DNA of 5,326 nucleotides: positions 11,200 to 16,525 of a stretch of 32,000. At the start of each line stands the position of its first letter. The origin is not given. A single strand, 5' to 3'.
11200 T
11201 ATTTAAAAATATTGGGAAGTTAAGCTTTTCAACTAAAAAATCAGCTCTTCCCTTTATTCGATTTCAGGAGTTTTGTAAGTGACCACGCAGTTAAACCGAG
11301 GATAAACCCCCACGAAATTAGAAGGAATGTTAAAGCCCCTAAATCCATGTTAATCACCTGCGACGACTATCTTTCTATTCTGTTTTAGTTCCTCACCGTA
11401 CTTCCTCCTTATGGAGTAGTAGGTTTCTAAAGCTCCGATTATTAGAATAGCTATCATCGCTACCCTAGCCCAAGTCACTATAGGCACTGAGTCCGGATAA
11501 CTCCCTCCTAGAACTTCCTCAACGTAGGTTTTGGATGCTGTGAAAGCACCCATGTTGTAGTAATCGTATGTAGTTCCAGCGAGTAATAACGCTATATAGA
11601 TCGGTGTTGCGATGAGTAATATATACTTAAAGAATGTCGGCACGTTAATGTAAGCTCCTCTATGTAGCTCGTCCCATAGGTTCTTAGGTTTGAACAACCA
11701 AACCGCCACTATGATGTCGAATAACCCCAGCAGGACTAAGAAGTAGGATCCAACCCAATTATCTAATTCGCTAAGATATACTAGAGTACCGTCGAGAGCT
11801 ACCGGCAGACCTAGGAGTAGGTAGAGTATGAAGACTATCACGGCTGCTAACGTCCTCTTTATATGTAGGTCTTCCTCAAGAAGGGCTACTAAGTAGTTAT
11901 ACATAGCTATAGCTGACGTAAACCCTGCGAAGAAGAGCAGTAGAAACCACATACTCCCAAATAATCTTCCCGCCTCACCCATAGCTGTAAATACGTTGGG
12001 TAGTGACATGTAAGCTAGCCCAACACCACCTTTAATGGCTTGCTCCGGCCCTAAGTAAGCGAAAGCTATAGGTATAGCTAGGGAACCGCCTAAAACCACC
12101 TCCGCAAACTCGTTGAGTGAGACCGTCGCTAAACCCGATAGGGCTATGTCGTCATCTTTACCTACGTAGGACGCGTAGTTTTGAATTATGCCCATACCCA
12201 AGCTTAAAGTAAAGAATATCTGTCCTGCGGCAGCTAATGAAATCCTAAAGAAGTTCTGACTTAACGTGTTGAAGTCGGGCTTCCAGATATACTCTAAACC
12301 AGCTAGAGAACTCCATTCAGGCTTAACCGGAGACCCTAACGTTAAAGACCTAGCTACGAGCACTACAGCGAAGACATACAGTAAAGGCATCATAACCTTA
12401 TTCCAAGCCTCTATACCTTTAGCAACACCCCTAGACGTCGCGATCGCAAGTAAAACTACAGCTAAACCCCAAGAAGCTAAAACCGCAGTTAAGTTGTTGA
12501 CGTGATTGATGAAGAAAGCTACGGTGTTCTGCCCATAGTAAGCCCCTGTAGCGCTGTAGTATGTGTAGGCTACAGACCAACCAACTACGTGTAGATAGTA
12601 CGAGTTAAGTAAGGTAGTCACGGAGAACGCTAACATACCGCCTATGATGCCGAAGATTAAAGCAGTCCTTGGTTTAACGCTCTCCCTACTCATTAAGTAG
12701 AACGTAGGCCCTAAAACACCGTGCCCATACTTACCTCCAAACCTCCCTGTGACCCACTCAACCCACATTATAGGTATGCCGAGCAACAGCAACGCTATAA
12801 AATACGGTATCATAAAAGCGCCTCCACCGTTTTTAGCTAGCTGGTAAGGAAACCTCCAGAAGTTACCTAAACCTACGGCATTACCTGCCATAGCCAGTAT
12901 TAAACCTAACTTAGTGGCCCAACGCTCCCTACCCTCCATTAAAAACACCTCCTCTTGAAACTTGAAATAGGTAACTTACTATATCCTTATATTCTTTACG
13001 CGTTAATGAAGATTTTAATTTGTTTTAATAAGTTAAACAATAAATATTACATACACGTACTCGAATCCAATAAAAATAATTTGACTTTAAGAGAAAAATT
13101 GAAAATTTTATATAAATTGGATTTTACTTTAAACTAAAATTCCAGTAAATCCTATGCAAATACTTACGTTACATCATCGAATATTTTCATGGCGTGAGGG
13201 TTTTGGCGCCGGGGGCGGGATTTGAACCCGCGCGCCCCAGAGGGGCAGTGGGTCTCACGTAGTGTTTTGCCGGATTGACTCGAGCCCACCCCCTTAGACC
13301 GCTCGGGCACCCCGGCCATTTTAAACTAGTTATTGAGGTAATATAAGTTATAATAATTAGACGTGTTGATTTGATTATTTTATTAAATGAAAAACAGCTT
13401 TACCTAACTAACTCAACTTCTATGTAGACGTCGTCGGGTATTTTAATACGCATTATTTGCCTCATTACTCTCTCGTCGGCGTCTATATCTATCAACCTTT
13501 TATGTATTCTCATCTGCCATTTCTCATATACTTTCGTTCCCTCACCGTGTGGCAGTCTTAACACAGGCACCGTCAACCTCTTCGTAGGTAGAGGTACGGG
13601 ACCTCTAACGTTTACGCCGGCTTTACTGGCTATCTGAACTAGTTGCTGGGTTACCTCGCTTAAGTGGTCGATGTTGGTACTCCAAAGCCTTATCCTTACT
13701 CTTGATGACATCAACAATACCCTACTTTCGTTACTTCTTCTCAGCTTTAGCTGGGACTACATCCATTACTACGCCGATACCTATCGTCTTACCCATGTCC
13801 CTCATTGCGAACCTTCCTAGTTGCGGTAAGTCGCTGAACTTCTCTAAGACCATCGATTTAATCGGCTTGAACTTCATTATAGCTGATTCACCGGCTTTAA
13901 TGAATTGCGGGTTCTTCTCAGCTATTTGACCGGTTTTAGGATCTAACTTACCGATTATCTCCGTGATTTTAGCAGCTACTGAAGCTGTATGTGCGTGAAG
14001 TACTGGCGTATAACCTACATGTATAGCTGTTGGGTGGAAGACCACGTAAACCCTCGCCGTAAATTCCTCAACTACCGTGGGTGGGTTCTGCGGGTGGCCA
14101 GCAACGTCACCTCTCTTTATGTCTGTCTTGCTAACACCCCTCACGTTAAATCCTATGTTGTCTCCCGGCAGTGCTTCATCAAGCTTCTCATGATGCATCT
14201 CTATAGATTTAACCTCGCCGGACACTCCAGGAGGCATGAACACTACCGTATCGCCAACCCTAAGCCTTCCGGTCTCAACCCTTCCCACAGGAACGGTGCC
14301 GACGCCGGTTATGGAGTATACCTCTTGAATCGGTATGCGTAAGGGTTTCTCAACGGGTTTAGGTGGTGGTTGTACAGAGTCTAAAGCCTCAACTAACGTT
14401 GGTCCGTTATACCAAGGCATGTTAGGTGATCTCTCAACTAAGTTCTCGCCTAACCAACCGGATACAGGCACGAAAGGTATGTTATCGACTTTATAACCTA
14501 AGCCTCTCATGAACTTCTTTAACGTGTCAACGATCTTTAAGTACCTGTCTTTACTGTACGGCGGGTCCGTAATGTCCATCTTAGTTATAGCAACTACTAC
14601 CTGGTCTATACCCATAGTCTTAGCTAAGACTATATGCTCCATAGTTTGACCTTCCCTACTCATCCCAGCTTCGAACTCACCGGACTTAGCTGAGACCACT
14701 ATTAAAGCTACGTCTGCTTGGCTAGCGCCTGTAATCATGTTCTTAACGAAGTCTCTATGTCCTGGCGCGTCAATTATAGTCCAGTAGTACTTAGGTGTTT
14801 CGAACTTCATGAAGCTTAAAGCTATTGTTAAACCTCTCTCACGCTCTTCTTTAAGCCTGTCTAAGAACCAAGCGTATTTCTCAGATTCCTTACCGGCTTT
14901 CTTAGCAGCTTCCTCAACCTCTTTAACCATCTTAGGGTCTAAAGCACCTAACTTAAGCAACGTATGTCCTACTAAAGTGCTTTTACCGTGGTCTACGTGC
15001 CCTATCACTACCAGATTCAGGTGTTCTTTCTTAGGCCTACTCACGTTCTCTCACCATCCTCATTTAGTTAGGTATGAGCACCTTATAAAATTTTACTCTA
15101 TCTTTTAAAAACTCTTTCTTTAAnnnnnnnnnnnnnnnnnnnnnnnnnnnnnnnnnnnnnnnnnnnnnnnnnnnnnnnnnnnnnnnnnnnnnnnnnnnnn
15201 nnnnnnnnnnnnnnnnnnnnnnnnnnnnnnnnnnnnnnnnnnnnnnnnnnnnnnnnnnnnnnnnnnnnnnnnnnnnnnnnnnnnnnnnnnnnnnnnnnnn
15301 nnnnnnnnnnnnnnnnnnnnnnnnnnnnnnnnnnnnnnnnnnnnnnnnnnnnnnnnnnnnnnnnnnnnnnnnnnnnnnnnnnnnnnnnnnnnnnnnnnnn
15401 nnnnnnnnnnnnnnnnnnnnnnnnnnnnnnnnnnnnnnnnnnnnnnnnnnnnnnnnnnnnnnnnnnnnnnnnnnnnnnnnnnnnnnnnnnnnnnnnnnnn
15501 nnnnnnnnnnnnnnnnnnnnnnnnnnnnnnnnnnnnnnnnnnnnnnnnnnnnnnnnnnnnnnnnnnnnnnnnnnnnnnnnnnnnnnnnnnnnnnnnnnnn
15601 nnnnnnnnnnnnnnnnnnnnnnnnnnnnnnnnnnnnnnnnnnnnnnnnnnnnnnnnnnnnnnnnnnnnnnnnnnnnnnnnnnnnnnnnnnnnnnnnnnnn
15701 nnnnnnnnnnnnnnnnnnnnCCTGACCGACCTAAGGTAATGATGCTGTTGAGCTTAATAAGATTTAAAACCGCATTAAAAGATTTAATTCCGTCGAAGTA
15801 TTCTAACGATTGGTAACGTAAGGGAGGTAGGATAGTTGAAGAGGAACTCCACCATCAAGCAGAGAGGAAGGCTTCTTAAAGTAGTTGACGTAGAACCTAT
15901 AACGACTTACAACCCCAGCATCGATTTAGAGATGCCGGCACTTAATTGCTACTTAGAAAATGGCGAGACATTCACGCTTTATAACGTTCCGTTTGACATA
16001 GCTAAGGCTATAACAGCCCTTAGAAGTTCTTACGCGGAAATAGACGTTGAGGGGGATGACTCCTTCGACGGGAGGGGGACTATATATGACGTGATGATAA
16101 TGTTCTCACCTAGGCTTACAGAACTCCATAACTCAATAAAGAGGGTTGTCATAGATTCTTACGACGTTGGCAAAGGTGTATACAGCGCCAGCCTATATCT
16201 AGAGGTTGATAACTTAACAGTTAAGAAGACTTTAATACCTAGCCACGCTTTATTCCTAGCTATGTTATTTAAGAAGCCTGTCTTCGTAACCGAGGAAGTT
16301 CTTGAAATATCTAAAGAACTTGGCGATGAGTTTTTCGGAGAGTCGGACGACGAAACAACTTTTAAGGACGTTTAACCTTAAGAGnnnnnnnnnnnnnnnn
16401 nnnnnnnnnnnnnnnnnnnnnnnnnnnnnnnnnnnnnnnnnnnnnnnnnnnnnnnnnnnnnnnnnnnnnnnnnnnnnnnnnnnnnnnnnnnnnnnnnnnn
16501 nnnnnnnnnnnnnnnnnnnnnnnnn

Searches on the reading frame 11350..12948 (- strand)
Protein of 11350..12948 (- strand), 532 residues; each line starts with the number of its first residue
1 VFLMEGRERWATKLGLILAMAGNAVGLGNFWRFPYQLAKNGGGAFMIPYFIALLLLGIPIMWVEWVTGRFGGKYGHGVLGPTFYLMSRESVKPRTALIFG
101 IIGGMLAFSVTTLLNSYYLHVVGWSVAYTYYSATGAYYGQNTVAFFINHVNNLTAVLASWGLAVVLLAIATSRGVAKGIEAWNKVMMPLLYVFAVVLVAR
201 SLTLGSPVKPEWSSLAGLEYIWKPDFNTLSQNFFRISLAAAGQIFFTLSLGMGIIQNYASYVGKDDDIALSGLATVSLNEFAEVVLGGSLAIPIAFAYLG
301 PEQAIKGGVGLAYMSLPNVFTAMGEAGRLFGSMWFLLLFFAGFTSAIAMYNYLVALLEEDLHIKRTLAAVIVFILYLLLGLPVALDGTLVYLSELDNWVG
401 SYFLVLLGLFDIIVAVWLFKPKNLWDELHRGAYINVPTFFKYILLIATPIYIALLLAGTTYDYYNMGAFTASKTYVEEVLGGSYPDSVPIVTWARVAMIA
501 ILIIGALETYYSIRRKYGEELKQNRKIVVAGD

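Call 74: search_protein_families(library=pfam, proteins=[window:11350-12948:-], max_evalue=0.001)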
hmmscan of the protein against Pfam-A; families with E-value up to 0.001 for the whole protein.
window:11350-12948:- (532 aa): 1 family
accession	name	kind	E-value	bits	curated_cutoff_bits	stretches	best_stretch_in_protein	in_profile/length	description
PF00209.24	SNF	-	7.4e-53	180.5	27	2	159-508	177-517/524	Sodium:neurotransmitter symporter family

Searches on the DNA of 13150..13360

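Call 84: search_rna_families(source=window, start=13150, end=13360, threshold=evalue, max_evalue=0.1, show_alignments=1)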
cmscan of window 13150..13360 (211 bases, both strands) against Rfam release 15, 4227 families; matches with E-value up to 0.1: 1.
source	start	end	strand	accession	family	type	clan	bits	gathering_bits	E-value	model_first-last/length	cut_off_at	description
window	13207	13316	-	RF00005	tRNA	Gene; tRNA;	CL00001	44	29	1.5e-08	1-71/71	no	tRNA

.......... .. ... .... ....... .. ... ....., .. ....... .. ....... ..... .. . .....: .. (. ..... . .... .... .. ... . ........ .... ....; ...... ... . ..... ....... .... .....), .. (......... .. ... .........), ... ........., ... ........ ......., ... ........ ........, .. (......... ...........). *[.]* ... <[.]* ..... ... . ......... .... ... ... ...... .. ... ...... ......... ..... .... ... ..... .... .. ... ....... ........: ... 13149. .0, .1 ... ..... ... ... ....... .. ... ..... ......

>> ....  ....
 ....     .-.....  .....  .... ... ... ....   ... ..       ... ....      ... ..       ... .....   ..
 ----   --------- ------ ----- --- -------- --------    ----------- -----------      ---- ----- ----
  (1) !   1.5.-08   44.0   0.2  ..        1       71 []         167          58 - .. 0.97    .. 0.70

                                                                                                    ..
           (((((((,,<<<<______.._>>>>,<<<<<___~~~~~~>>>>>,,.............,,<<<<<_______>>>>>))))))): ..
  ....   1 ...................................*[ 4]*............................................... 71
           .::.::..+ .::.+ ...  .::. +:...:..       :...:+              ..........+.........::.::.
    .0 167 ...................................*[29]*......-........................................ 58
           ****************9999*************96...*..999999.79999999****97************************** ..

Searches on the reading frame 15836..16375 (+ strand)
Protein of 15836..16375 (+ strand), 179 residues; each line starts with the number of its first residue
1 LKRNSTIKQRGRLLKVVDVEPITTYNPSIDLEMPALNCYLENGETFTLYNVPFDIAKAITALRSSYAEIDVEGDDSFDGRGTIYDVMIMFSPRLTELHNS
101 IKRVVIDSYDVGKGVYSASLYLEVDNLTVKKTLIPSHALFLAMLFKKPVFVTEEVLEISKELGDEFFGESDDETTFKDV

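Call 68: find_encoding_contigs(protein=window:15836-16375:+, flank=2500, max_places=10)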
Protein window:15836-16375:+ (179 aa): 2 contigs read that carry it; 2 places shown.
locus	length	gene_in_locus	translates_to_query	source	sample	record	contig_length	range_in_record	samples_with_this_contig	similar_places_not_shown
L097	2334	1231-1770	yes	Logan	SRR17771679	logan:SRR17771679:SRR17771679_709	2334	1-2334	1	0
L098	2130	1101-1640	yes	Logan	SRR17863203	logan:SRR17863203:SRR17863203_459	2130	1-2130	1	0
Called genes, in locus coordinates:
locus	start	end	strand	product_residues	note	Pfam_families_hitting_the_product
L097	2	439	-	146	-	?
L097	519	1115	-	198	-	PF00177:Ribosomal_S7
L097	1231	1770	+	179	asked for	PF02577:BFN_dom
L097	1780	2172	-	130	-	PF00164:Ribosom_S12_S23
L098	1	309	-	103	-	?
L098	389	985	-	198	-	PF00177:Ribosomal_S7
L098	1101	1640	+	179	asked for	PF02577:BFN_dom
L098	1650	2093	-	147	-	PF00164:Ribosom_S12_S23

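Call 75: search_protein_families(library=pfam, proteins=[window:15836-16375:+], max_evalue=0.001)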
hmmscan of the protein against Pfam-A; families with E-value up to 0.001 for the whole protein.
window:15836-16375:+ (179 aa): 1 family
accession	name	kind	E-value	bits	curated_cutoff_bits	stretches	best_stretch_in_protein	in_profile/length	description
PF02577.19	BFN_dom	-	8.2e-08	32.5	27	1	80-158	35-106/112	Bifunctional nuclease domain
